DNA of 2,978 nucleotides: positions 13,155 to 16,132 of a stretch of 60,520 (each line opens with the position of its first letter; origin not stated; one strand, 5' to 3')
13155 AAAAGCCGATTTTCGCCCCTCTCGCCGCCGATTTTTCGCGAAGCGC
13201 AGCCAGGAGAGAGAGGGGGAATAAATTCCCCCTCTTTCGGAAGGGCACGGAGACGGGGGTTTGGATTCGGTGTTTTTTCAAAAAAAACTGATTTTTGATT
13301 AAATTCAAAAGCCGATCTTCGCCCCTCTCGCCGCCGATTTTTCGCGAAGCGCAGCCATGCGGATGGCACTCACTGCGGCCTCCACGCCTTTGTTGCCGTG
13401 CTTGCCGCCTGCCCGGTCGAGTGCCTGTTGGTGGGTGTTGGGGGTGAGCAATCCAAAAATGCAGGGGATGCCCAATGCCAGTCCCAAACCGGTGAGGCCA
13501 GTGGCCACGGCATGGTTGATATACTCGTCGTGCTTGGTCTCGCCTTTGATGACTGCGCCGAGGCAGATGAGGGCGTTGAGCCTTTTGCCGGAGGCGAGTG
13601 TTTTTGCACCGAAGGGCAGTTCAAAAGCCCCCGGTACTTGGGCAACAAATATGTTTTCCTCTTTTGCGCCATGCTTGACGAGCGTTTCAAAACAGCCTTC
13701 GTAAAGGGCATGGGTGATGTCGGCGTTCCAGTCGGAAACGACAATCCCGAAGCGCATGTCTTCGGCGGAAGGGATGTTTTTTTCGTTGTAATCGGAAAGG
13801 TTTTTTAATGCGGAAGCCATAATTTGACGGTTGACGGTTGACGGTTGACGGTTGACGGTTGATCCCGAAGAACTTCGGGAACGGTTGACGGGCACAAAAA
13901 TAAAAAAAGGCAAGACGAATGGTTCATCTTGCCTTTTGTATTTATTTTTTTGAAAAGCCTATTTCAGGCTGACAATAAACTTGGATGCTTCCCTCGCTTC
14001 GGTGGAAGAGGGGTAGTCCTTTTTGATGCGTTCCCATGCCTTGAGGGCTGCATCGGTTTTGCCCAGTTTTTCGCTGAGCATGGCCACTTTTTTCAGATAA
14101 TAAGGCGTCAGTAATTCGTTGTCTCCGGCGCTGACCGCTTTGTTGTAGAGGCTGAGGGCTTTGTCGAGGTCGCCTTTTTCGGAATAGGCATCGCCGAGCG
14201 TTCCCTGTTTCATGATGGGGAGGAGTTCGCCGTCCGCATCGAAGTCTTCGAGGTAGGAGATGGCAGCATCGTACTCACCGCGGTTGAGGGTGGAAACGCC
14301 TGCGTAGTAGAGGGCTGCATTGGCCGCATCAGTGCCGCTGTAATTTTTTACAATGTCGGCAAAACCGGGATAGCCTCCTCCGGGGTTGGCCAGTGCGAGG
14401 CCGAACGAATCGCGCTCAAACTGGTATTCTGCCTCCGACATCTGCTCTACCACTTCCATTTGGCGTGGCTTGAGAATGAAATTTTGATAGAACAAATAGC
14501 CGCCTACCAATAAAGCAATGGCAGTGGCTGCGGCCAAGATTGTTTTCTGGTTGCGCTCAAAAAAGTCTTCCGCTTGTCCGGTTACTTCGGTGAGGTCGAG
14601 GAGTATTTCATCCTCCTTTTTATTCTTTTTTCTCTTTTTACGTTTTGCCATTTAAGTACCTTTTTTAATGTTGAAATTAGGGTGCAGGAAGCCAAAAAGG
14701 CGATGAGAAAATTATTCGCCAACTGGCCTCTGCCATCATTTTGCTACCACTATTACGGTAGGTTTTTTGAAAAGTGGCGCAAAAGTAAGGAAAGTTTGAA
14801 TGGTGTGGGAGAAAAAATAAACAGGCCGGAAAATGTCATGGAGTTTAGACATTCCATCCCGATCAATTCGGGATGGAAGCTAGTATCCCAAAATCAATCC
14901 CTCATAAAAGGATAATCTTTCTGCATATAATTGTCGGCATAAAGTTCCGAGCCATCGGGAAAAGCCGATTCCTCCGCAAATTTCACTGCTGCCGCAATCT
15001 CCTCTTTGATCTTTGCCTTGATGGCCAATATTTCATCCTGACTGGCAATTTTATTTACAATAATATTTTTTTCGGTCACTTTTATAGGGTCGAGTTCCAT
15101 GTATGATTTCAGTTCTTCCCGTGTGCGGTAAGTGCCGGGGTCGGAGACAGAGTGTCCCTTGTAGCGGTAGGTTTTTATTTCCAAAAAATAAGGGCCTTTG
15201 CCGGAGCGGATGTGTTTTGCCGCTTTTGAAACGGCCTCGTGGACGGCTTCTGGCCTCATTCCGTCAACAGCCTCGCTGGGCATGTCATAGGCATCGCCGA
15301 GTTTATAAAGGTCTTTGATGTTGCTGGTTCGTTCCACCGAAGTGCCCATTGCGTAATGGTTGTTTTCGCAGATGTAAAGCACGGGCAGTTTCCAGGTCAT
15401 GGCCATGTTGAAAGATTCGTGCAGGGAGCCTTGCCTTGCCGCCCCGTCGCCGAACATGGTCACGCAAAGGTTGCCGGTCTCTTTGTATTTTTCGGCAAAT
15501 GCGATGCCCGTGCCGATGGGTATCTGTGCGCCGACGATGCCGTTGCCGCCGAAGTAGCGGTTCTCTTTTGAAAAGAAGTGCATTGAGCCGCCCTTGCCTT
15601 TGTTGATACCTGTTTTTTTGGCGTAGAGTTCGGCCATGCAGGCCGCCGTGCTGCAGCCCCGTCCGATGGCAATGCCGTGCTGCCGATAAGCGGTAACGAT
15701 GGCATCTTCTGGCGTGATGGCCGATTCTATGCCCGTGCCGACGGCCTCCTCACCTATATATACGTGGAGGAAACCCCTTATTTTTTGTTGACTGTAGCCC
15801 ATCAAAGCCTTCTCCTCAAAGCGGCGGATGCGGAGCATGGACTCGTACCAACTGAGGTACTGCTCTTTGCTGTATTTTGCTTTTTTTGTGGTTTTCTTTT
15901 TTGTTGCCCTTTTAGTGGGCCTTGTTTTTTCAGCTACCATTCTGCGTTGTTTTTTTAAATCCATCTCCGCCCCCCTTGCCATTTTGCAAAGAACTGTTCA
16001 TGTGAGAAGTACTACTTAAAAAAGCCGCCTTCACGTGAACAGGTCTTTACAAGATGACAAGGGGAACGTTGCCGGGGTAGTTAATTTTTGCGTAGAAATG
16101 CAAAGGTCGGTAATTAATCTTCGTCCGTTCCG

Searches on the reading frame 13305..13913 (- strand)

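Call 7: search_protein_families(library=pfam, proteins=[window:13305-13913:-])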
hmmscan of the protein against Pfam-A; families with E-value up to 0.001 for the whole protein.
window:13305-13913:- (202 aa): 1 family
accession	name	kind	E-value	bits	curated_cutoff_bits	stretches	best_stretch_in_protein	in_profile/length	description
PF00885.24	DMRL_synthase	-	1.2e-52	177.9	26.7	1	53-190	2-138/139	6,7-dimethyl-8-ribityllumazine synthase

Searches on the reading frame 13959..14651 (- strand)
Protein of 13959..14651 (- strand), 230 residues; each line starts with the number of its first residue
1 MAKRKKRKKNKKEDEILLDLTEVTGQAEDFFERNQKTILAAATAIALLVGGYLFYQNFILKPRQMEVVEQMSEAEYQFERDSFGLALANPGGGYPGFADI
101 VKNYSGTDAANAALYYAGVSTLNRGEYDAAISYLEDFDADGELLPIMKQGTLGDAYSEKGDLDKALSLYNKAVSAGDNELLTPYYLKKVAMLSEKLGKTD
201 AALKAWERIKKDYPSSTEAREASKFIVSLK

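Call 7: search_protein_families(library=pfam, proteins=[window:13959-14651:-])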
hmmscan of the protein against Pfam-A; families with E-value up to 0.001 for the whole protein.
window:13959-14651:- (230 aa): 10 families
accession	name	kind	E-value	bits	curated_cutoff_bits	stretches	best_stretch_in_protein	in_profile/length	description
PF13174.12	TPR_6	-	9e-11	42.1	26.3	0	190-216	7-33/33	Tetratricopeptide repeat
PF13428.12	TPR_14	-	1.1e-09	38.5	23.5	0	188-222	6-40/44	Tetratricopeptide repeat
PF07719.23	TPR_2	-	2.9e-09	36.8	27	0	151-174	6-29/34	Tetratricopeptide repeat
PF13432.12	TPR_16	-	8.7e-07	29.7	32.7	0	102-136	25-56/65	Tetratricopeptide repeat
PF13424.12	TPR_12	-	2.5e-06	28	30.1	0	151-174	50-73/77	Tetratricopeptide repeat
PF13181.12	TPR_8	-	4.3e-06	26.9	25.7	0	151-174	6-29/34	Tetratricopeptide repeat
PF00515.34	TPR_1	-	7.9e-06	25.9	27.8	0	152-173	7-28/34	Tetratricopeptide repeat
PF13176.12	TPR_7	-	2e-05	24.7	27.9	0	152-173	5-26/36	Tetratricopeptide repeat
PF01535.26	PPR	-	0.00037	21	25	0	152-176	6-30/31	PPR repeat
PF09976.15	TPR_21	-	0.00041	20.6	25.5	0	122-179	124-179/193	Tetratricopeptide repeat-like domain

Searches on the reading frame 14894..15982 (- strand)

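Call 7: search_protein_families(library=pfam, proteins=[window:14894-15982:-])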
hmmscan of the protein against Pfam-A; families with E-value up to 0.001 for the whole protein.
window:14894-15982:- (362 aa): 3 families
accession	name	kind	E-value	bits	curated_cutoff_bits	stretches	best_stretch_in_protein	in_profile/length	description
PF00676.26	E1_dh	-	2.2e-92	309.7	22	1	48-342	2-297/300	Dehydrogenase E1 component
PF02775.26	TPP_enzyme_C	-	2.3e-06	27.9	21.9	1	137-268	15-150/151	Thiamine pyrophosphate enzyme, C-terminal TPP binding domain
PF13292.11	DXP_synthase_N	-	2.3e-05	24.3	21.2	1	146-259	109-222/274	1-deoxy-D-xylulose-5-phosphate synthase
